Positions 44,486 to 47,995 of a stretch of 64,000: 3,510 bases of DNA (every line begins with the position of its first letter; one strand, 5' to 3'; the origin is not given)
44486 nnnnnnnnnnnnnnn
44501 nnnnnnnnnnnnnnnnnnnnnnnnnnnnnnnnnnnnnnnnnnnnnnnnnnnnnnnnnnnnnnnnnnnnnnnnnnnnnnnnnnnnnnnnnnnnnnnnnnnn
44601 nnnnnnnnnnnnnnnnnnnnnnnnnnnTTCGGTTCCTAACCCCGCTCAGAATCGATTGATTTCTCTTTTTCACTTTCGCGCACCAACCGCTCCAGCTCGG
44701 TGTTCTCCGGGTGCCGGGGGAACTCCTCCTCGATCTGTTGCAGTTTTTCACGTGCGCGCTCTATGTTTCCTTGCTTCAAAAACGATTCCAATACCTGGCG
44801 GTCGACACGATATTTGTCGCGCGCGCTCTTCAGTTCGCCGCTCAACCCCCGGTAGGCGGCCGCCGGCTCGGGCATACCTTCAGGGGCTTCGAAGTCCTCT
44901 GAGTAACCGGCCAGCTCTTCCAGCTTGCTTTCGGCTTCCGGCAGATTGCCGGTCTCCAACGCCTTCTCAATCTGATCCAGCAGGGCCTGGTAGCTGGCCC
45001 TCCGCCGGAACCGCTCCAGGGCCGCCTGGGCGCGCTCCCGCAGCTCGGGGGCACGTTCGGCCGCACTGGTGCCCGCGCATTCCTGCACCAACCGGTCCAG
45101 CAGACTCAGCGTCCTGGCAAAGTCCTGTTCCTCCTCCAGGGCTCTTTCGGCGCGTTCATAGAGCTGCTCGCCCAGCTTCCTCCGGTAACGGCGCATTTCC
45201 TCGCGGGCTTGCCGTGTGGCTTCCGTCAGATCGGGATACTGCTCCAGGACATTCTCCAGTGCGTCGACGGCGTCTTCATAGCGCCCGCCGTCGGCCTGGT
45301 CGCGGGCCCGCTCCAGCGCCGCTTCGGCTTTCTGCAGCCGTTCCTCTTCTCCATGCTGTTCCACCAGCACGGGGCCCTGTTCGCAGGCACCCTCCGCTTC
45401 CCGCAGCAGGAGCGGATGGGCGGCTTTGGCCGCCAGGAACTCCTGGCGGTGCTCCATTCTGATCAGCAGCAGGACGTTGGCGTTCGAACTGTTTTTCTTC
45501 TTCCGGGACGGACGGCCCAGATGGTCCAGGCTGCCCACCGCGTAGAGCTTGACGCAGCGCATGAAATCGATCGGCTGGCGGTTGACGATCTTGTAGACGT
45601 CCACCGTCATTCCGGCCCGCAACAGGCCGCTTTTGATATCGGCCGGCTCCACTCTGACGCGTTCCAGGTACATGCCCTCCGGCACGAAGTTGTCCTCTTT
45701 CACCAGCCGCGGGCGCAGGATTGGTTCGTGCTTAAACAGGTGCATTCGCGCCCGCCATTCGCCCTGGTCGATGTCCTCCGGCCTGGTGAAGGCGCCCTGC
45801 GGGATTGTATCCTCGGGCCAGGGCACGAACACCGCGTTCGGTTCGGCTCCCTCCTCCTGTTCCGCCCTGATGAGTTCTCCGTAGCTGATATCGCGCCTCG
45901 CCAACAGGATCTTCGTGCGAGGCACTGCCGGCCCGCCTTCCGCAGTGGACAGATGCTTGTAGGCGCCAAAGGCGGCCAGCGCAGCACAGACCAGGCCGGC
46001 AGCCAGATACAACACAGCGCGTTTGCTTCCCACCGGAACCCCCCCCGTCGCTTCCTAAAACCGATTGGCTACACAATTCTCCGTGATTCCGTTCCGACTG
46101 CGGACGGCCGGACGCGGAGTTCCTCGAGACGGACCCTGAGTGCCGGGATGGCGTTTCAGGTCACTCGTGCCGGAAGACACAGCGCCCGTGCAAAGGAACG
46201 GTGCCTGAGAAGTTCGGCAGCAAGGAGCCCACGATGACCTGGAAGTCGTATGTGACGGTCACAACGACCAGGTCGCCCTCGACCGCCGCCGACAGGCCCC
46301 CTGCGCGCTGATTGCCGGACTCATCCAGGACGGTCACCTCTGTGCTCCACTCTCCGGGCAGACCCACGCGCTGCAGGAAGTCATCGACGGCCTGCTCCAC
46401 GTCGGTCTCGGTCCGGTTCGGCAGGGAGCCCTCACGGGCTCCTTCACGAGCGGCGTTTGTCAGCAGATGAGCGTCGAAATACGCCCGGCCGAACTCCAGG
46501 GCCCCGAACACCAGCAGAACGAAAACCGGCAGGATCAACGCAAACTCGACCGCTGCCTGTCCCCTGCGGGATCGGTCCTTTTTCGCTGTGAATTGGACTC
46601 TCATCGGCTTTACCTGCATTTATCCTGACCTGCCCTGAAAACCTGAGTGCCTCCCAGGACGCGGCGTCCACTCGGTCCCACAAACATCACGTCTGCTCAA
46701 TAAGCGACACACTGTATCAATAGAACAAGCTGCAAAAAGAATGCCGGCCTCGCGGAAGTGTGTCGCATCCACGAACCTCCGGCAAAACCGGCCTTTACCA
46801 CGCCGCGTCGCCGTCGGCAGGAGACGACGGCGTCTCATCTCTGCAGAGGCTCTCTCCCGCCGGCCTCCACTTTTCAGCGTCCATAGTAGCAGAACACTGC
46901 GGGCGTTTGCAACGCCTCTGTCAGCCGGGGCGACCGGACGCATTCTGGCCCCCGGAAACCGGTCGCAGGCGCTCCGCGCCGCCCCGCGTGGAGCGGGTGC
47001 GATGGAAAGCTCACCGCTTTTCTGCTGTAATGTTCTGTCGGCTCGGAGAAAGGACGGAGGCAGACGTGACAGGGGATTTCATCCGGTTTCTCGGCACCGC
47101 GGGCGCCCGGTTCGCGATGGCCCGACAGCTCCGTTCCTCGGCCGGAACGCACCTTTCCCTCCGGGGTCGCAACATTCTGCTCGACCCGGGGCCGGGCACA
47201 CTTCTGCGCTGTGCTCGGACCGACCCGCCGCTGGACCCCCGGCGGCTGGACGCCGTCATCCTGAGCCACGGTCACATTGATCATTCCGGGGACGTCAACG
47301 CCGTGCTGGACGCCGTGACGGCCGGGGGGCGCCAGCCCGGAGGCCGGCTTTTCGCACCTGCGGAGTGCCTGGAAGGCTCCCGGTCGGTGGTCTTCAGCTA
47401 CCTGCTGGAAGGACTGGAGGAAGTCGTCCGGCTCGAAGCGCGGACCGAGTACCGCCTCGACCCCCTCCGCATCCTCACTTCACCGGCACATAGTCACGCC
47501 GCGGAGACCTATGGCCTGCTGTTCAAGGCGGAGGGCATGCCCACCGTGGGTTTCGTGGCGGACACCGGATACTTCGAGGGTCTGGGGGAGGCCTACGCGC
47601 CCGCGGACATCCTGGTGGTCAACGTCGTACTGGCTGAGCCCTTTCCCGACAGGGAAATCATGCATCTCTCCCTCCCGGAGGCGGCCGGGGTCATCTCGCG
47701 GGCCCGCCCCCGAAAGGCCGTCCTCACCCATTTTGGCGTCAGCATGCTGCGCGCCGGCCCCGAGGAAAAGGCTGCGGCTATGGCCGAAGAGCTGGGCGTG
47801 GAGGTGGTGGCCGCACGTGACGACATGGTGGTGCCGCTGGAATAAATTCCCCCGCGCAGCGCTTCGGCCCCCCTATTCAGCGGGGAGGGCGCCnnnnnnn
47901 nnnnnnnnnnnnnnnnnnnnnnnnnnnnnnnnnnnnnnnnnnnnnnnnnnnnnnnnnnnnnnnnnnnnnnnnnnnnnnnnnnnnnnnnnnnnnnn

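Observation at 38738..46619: Atypical Tad-type pilus/secretion locus: tadE first, CpaB with a 250-aa helical TPR-like extension, no pilin, prepilin peptidase or secretin, and flanking OmpA/lipoprotein/murD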

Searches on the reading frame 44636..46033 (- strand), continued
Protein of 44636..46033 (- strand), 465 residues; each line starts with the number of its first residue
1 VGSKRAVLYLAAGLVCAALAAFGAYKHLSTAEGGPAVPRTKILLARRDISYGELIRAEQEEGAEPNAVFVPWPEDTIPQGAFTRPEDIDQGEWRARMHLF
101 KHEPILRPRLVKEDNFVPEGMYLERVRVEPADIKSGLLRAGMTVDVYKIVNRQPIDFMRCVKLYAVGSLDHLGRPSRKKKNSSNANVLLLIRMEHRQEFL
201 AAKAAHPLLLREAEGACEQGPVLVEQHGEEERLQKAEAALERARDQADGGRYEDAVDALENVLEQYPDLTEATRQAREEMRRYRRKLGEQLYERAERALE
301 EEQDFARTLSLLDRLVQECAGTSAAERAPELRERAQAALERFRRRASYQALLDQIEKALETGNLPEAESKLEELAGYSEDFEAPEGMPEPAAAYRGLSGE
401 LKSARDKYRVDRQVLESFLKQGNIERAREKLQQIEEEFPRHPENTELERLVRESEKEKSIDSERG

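Call 62: search_solved_structures(query=A3, max_evalue=1, show_alignments=2)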
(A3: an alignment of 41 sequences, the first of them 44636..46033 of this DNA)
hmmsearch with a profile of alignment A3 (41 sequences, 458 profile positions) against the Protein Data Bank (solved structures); distinct sequences matched with E-value up to 1: 83 (the best 60 are shown).
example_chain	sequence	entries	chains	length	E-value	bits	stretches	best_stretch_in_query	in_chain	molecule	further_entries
3qky_A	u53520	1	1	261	2e-07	33.5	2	247-319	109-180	Outer membrane assembly lipoprotein YfiO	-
2y4t_A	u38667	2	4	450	3.7e-07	32.7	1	235-317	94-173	DNAJ HOMOLOG SUBFAMILY C MEMBER 3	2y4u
3ieg_A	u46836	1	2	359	6.6e-07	31.8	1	236-317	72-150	DnaJ homolog subfamily C member 3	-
5efr_A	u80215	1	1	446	1.9e-06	30.3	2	247-319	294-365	BamA-BamD fusion Protein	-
3tgo_A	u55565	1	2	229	4.2e-05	25.9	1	247-346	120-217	UPF0169 lipoprotein yfiO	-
28jl_D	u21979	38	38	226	4.6e-05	25.7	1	247-346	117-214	Outer membrane protein assembly factor BamD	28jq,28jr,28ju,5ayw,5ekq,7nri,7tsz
8spr_D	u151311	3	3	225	4.8e-05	25.7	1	247-346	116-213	Outer membrane protein assembly factor BamD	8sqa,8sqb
5d0o_D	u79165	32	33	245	5.3e-05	25.5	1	247-346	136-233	Outer membrane protein assembly factor BamD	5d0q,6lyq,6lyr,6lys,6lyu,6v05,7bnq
2wqh_A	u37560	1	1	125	5.3e-05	25.5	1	235-281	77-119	CTPR3Y3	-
8adg_D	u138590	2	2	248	5.5e-05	25.5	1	247-346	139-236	Outer membrane protein assembly factor BamD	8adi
3q5m_A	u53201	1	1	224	7e-05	25.1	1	247-346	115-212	UPF0169 lipoprotein yfiO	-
5waq_A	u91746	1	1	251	7.5e-05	25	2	274-323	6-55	Outer membrane protein assembly factor BamD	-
5ljo_D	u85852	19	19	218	0.00012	24.4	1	247-346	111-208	Outer membrane protein assembly factor BamD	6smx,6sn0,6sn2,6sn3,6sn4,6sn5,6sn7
2yhc_A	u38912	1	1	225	0.00013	24.3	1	247-346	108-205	UPF0169 LIPOPROTEIN YFIO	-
6een_A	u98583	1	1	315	0.00013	24.2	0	236-265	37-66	Designer Pentatricopeptide Protein dPPR10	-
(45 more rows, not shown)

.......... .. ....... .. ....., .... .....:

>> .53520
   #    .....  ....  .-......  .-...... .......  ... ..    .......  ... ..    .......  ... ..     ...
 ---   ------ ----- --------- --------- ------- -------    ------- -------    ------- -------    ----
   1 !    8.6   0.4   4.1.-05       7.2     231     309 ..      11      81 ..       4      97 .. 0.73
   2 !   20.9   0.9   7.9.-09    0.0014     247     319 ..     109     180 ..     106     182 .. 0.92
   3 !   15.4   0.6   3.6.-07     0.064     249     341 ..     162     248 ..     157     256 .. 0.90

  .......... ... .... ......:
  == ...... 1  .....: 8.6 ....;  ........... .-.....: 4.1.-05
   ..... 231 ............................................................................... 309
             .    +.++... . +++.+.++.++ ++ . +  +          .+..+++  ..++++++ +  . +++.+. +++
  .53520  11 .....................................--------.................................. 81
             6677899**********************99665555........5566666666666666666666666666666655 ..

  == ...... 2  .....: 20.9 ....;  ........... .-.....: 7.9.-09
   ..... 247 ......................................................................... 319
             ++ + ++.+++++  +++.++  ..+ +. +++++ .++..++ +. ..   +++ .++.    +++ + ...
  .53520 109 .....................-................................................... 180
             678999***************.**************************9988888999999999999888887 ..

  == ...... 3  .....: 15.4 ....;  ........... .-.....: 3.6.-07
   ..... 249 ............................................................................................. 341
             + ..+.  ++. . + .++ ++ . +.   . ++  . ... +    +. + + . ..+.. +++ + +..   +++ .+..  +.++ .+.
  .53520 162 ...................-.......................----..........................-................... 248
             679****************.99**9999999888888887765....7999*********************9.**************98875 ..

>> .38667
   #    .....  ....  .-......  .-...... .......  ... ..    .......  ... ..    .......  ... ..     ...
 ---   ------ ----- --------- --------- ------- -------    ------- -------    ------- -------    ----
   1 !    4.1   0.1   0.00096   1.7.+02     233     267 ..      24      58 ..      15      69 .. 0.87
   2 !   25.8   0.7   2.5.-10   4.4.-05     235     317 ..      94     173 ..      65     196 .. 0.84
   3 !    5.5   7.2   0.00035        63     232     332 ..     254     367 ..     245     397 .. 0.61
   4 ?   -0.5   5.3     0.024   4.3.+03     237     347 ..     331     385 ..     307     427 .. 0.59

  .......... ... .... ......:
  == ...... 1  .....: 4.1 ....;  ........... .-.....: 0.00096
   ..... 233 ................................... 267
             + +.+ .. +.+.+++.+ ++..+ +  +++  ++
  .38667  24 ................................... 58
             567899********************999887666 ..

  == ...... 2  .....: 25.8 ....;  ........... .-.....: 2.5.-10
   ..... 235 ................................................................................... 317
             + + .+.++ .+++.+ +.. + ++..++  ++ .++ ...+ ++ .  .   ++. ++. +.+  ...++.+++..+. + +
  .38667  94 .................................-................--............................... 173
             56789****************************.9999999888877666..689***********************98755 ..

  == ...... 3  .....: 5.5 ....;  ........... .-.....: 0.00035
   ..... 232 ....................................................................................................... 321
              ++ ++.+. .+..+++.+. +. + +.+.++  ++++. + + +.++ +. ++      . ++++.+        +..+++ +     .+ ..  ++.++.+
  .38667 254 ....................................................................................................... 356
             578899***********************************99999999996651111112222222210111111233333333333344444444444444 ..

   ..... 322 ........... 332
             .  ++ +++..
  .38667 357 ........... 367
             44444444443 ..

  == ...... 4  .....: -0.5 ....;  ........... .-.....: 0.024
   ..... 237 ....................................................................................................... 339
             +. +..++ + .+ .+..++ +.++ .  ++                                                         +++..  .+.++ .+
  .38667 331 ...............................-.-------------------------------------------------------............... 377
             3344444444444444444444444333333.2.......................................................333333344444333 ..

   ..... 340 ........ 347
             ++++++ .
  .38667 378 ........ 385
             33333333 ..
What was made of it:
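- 44642..45349 (-): C-terminal helical-repeat (TPR-like) domain, aa 229-464. It has nine helices, three of them 31-39 residues long, and is rich in Glu and Arg. It takes the place of the secretin-binding beta-hairpin of RcpC. The family profile hits BamD/YfiO at 2e-7 (call 62).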

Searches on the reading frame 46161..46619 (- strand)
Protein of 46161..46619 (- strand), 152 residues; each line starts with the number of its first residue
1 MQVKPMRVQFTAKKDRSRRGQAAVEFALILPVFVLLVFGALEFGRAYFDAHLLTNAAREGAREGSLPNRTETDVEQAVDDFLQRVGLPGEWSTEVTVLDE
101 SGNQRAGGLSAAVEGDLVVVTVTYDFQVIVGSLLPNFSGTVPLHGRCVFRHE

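Call 3: search_protein_families(library=pfam, proteins=[window:46161-46619:-], max_evalue=0.01)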
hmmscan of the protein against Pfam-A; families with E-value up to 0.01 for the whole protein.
window:46161-46619:- (152 aa): 2 families
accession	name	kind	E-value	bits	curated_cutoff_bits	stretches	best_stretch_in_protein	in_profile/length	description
PF07811.17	TadE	-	4.8e-19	68.6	22.9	1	20-62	1-43/43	TadE-like protein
PF13400.11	Tad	-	0.00049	20.8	22.3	1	20-57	1-37/47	Putative Flp pilus-assembly TadE/G-like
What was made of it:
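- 46161..46619 (-): TadE-like minor (pseudo)pilin. It has a class-III signal, RRG/QAAVEF, followed by a hydrophobic helix. PF07811, 4.8e-19 (call 3).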

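Call 7: search_protein_families(library=ncbifam, proteins=[window:46161-46619:-], max_evalue=1)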
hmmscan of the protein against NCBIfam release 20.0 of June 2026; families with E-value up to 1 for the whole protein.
window:46161-46619:- (152 aa): 1 family
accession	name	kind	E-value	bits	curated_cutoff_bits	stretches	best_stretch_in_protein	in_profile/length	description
NF041390.1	TadE_Rv3655c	subfamily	0.0052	17.3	40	1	24-65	1-42/101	TadE family type IV pilus minor pilin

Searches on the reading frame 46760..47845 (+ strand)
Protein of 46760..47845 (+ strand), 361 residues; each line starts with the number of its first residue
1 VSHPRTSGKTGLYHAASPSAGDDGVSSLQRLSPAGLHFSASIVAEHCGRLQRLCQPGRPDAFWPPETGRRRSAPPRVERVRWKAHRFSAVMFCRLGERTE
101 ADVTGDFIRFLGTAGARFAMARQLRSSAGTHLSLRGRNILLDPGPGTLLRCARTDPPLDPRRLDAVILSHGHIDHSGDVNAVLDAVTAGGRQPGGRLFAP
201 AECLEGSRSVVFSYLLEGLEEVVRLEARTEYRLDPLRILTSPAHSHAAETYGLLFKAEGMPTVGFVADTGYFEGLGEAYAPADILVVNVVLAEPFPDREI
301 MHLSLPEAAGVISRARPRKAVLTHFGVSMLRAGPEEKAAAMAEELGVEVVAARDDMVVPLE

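Call 19: search_protein_families(library=pfam, proteins=[window:46760-47845:+], max_evalue=0.0001)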
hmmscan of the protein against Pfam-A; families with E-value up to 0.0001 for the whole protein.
window:46760-47845:+ (361 aa): 2 families
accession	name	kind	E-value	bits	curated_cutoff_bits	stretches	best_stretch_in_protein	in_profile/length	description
PF12706.13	Lactamase_B_2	-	1.2e-25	90.7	27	1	137-325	1-200/200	Beta-lactamase superfamily domain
PF00753.33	Lactamase_B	-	3.2e-10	40.7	22.7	1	136-216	15-97/196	Metallo-beta-lactamase superfamily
